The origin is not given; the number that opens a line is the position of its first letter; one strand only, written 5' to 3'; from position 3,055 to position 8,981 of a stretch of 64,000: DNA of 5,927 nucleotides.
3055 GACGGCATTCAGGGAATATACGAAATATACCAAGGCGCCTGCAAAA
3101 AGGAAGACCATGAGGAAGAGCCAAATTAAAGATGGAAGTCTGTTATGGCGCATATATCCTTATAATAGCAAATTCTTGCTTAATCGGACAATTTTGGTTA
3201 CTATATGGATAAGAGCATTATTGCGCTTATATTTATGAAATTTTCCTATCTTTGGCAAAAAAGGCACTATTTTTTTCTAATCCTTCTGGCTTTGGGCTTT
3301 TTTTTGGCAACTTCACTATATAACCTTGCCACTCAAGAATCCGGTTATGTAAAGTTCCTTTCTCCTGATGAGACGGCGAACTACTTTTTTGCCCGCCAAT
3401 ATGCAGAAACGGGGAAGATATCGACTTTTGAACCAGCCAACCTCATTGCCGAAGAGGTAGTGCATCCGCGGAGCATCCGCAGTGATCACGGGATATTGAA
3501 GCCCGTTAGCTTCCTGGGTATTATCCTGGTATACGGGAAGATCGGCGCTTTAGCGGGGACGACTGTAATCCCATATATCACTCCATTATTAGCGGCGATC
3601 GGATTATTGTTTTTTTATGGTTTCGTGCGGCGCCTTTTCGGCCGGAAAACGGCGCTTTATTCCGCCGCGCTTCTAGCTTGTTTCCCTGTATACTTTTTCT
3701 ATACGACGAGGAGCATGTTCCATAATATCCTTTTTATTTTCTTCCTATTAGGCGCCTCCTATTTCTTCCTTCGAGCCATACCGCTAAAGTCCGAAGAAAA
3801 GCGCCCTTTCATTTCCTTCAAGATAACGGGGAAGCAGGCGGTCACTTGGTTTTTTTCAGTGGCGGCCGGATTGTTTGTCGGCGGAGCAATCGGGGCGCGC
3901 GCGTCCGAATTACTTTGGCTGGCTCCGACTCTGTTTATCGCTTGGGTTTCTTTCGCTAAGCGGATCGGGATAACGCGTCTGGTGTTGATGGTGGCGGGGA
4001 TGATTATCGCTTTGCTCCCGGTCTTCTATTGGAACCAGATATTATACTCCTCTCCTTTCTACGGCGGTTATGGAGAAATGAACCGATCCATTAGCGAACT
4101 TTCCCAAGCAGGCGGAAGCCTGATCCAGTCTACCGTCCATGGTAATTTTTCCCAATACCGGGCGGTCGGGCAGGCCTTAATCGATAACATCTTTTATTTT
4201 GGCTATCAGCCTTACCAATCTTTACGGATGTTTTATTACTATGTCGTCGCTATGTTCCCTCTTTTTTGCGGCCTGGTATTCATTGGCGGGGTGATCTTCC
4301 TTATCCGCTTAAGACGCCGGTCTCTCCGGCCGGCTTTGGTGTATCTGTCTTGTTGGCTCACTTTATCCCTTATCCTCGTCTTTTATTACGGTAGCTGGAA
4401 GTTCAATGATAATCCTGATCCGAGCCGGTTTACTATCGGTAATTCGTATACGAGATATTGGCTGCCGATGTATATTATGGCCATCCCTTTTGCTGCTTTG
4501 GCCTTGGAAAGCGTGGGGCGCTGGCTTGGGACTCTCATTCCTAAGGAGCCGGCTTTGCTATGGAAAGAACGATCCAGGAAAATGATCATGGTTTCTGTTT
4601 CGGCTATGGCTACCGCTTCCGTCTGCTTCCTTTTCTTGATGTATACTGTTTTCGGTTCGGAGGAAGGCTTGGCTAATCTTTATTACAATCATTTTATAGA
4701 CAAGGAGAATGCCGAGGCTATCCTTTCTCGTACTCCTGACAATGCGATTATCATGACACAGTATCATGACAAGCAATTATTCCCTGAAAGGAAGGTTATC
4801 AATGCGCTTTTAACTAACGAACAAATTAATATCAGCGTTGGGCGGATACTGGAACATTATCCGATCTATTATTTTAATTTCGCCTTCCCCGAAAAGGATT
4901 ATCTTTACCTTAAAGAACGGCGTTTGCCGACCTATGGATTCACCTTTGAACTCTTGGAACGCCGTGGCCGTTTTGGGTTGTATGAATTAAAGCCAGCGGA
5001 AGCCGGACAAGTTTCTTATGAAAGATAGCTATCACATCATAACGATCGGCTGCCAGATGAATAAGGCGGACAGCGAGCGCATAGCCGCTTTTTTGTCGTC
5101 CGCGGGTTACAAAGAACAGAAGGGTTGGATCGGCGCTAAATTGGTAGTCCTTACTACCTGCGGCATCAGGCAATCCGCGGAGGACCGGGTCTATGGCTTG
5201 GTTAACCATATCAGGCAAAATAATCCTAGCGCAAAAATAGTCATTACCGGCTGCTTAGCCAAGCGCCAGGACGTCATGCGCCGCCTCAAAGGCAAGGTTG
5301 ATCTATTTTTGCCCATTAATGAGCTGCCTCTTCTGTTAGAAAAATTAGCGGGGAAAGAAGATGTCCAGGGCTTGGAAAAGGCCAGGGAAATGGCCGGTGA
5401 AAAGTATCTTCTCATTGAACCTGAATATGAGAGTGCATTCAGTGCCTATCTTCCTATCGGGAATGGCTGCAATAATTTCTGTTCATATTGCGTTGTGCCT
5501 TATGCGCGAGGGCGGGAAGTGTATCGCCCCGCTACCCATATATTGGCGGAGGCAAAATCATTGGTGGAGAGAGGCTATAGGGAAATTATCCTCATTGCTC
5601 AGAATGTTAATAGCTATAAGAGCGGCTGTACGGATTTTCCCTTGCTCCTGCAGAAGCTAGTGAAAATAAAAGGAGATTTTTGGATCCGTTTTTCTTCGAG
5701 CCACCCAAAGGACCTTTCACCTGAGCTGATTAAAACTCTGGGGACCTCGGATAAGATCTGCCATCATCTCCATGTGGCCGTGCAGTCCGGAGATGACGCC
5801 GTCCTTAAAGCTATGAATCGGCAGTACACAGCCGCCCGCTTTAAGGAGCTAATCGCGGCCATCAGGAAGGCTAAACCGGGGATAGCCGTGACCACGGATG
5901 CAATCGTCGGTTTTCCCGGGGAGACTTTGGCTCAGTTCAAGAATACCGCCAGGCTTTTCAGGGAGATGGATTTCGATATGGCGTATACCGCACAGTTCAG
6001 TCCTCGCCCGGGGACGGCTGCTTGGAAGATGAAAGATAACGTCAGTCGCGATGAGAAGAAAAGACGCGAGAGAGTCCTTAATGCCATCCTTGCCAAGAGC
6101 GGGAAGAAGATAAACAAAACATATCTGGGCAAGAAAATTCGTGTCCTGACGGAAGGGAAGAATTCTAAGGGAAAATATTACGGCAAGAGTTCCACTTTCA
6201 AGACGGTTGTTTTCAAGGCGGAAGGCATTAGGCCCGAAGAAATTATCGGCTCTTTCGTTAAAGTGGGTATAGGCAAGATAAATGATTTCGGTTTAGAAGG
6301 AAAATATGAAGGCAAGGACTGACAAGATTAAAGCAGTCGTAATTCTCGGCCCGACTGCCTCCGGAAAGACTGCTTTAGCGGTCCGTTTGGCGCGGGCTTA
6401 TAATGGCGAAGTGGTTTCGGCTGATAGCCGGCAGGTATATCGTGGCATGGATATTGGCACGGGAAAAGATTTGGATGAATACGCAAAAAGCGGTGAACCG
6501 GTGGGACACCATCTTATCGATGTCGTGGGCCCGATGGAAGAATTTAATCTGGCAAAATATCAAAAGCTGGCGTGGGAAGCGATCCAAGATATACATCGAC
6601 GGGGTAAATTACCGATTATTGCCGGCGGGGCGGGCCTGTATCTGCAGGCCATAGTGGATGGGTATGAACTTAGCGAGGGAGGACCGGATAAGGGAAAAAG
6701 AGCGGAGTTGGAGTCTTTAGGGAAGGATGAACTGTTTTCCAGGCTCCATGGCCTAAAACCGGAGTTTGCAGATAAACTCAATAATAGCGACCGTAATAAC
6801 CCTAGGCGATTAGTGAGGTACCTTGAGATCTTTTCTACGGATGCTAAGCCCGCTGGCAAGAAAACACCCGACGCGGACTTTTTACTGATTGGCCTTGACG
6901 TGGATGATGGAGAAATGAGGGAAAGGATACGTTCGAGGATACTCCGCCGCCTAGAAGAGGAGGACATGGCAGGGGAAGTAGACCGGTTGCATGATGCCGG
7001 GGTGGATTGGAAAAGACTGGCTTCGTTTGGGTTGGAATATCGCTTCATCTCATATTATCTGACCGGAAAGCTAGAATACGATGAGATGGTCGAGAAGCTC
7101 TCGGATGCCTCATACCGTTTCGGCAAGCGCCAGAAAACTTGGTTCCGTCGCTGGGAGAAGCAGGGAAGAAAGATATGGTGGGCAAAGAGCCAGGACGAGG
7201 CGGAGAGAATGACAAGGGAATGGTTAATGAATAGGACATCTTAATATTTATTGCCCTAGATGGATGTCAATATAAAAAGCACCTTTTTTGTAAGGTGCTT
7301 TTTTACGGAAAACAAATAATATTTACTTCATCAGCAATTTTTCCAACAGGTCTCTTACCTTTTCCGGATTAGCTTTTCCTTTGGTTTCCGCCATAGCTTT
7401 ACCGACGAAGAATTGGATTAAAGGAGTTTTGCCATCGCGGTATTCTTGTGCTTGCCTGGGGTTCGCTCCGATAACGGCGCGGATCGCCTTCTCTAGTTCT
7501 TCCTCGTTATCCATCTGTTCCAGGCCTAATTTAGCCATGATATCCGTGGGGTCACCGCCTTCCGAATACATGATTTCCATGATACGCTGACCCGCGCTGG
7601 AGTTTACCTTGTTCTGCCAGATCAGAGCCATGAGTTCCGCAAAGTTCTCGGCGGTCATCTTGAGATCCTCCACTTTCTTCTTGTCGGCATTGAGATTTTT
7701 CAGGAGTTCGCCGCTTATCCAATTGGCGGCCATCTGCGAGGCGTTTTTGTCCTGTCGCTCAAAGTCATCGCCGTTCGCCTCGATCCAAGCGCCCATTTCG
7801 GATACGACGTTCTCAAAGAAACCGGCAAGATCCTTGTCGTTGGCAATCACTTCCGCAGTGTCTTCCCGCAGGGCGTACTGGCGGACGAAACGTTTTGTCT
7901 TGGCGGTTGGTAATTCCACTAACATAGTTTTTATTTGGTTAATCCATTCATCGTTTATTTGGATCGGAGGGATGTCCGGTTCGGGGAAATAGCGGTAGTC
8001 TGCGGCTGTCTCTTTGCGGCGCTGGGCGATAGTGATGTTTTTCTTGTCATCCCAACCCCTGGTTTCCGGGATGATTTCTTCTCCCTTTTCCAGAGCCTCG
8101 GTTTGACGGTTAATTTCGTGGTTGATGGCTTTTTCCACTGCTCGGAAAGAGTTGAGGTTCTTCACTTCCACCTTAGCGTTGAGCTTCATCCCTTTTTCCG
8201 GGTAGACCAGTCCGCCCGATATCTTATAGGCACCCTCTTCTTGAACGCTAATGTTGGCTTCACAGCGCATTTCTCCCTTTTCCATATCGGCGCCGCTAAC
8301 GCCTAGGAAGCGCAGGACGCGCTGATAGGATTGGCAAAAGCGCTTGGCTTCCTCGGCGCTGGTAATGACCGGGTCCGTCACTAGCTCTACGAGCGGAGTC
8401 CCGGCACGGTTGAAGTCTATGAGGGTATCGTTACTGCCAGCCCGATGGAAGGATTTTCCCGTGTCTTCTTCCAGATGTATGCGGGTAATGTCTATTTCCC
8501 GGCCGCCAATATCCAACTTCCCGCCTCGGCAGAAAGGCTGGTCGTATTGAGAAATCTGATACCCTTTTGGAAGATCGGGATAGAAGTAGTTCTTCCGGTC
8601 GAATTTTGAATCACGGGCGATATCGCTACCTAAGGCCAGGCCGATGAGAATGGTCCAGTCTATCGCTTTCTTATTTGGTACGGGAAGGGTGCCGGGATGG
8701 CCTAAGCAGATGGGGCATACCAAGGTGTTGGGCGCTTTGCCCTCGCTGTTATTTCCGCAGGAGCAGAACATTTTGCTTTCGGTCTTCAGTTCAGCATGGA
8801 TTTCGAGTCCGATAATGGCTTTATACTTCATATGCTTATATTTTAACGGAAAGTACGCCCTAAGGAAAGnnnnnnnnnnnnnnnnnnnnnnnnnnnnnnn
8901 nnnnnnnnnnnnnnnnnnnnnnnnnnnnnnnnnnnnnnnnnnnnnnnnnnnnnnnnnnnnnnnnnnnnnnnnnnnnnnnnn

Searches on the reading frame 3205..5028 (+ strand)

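Call 43: search_protein_families(library=pfam, proteins=[window:3205-5028:+], max_evalue=0.00001)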
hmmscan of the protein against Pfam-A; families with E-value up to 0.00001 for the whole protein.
window:3205-5028:+ (607 aa): 1 family
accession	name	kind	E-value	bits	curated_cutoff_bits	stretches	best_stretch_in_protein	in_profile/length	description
PF20176.3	DUF6541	-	2.7e-10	39.6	29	1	124-509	188-521/646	Family of unknown function (DUF6541)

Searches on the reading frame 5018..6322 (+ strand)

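Call 43: search_protein_families(library=pfam, proteins=[window:5018-6322:+], max_evalue=0.00001)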
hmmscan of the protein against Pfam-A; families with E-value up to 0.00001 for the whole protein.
window:5018-6322:+ (434 aa): 2 families
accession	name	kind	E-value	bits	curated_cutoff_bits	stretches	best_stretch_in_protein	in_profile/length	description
PF04055.27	Radical_SAM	-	6.2e-27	95.2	29.5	1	146-313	2-165/166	Radical SAM superfamily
PF00919.26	UPF0004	-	1.3e-21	76.9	27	1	5-96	2-95/98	Uncharacterized protein family UPF0004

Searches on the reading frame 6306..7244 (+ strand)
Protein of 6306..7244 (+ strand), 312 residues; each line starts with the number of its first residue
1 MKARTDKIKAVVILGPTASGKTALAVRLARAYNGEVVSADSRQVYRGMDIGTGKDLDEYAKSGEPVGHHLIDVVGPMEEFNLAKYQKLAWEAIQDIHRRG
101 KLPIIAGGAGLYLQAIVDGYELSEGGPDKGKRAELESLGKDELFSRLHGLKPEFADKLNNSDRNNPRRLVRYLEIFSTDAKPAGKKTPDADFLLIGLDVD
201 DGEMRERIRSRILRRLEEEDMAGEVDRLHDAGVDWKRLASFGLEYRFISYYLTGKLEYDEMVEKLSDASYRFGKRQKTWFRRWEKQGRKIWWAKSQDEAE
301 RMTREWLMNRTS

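Call 43: search_protein_families(library=pfam, proteins=[window:6306-7244:+], max_evalue=0.00001)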
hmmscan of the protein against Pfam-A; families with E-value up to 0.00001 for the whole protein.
window:6306-7244:+ (312 aa): 2 families
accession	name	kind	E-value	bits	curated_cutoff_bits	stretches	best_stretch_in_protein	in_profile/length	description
PF01715.23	IPPT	-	4.6e-55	187.4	23.6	1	43-283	1-243/243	IPP transferase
PF01745.22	IPT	-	6.4e-07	29.5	20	1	10-59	3-52/233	Isopentenyl transferase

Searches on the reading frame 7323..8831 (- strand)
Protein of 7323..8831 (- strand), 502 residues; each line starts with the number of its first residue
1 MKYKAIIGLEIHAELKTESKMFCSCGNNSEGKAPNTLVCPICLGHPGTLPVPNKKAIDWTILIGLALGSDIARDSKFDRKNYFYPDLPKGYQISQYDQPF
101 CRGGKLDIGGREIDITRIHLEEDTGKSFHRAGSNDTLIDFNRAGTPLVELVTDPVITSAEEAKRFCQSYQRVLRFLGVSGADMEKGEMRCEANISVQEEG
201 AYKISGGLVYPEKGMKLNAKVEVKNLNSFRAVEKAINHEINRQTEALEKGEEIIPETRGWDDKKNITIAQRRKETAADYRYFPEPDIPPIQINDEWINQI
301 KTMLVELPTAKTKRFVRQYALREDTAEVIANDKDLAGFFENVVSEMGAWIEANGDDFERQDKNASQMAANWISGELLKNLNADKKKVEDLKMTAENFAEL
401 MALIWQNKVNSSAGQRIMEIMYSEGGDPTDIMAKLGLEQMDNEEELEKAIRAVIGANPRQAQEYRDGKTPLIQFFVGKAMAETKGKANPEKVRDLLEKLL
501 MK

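Call 43: search_protein_families(library=pfam, proteins=[window:7323-8831:-], max_evalue=0.00001)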
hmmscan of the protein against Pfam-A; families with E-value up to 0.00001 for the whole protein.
window:7323-8831:- (502 aa): 2 families
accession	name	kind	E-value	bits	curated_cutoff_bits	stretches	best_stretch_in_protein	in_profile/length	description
PF02934.20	GatB_N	-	4.5e-111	370.9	23.4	1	6-298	2-277/277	GatB/GatE catalytic domain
PF02637.23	GatB_Yqey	-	2.1e-38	132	27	1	363-500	9-148/148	GatB domain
